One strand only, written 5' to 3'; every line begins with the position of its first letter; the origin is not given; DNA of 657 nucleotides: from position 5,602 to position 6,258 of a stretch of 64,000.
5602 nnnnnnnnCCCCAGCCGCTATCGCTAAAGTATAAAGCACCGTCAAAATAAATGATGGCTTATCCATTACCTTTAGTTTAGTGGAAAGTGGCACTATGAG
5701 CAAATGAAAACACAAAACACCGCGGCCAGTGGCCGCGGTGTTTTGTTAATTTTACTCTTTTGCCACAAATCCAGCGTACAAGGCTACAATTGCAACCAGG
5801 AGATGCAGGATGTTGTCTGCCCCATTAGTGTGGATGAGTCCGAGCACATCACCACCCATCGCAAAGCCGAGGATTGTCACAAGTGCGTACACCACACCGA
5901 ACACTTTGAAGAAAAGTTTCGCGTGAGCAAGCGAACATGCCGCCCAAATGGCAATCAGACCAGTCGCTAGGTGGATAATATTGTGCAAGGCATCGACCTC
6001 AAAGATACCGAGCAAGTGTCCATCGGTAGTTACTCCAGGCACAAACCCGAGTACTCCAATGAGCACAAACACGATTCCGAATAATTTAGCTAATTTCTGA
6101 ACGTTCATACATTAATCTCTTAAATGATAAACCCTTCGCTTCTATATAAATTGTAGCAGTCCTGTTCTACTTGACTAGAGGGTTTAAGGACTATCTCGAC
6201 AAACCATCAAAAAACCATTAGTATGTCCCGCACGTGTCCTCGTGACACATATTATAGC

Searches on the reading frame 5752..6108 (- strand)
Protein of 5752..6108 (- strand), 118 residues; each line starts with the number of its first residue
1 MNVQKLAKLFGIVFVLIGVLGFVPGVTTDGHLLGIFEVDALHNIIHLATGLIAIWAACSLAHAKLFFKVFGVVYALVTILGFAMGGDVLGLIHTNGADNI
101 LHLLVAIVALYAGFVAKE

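Call 4: search_protein_families(library=pfam, proteins=[window:5752-6108:-], max_evalue=0.01)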
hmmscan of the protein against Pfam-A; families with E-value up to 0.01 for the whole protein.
window:5752-6108:- (118 aa): 1 family
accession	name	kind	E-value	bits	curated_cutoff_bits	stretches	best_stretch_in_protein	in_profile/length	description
PF14325.12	DUF4383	-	7.5e-26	91.2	27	1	4-115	1-125/125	Domain of unknown function (DUF4383)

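Call 35: find_encoding_contigs(protein=window:5752-6108:-, flank=10000, max_places=10)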
Protein window:5752-6108:- (118 aa): 11 contigs read that carry it; 4 places shown.
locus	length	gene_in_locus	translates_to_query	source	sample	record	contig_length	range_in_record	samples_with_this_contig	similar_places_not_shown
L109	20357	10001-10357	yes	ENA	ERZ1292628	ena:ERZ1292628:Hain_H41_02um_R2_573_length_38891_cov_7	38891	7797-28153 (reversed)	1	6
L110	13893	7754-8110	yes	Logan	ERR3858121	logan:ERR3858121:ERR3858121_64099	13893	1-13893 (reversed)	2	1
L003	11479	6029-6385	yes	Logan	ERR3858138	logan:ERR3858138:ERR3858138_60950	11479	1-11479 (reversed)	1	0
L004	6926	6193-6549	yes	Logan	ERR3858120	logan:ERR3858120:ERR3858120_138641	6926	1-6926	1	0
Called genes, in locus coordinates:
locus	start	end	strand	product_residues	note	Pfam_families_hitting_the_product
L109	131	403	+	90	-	PF00708:Acylphosphatase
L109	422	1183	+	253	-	PF00849:PseudoU_synth_2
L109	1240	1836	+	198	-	PF01245:Ribosomal_L19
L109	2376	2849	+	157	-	PF00293:NUDIX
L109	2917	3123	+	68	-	PF04070:DUF378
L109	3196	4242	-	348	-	PF00933:Glyco_hydro_3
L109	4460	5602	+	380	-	PF02195:ParB_N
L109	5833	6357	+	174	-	PF13274:SocA_Panacea (weak)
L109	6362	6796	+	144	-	-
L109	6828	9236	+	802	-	-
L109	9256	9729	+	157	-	-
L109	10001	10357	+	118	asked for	PF14325:DUF4383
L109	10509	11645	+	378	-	PF07907:YibE_F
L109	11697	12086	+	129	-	PF01741:MscL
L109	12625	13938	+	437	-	PF03477:ATP-cone, PF00268:Ribonuc_red_sm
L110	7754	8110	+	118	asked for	PF14325:DUF4383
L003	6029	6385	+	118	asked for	PF14325:DUF4383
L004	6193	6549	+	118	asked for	PF14325:DUF4383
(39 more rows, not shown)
